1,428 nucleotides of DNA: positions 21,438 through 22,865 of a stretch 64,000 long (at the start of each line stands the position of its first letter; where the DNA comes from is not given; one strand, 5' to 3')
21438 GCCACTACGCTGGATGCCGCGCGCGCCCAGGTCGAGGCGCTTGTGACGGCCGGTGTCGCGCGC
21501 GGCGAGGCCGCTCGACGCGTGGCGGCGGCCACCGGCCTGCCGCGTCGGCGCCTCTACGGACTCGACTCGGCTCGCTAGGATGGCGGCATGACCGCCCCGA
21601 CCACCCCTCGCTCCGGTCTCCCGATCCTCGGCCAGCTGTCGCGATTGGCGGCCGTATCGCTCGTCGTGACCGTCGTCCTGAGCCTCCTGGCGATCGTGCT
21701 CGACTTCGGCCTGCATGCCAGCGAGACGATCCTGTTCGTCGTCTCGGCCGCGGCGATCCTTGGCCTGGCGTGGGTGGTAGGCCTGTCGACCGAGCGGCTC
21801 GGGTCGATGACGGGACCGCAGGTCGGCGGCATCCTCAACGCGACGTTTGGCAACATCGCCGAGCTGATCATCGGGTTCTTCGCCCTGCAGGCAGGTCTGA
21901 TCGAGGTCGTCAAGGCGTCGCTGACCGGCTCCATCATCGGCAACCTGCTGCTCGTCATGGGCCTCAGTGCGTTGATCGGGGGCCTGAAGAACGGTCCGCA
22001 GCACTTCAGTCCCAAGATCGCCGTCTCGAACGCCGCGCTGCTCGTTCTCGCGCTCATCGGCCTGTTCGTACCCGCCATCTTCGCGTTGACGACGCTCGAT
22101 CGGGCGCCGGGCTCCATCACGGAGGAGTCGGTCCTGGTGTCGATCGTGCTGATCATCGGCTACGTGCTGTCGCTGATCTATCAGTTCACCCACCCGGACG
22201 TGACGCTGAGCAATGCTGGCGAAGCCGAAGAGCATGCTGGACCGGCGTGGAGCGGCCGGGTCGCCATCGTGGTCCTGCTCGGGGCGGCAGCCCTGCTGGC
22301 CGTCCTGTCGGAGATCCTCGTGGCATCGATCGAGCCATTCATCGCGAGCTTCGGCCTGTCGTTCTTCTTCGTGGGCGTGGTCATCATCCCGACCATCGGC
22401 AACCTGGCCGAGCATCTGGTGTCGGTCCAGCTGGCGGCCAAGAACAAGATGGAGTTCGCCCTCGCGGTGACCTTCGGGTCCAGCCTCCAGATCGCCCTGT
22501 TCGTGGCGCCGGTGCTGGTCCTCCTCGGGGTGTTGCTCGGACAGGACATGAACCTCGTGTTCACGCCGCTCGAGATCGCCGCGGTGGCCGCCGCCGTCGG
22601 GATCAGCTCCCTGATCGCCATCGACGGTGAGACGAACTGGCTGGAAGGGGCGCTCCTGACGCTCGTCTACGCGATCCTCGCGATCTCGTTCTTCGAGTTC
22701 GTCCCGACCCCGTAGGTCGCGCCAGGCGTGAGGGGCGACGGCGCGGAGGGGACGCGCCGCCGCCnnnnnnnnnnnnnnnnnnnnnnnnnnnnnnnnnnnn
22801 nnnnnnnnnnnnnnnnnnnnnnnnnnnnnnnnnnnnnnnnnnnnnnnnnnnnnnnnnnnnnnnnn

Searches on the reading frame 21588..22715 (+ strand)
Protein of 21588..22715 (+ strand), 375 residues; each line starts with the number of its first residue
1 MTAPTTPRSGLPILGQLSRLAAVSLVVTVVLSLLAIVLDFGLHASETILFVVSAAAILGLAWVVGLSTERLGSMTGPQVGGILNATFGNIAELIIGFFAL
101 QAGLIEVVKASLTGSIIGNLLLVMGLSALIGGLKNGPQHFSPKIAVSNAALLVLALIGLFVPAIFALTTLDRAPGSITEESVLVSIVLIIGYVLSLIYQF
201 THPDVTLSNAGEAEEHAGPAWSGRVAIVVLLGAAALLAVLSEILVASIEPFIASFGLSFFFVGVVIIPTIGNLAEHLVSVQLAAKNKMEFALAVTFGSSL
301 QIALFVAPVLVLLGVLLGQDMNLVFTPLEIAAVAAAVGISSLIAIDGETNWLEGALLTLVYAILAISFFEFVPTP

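Call 14: search_protein_families(library=pfam, proteins=[window:21588-22715:+], max_evalue=0.1)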
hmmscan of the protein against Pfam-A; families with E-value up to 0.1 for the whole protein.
window:21588-22715:+ (375 aa): 1 family
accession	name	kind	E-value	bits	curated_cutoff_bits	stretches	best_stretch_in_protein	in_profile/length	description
PF01699.29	Na_Ca_ex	-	2.5e-28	99.4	24.9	2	226-366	2-147/151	Sodium/calcium exchanger protein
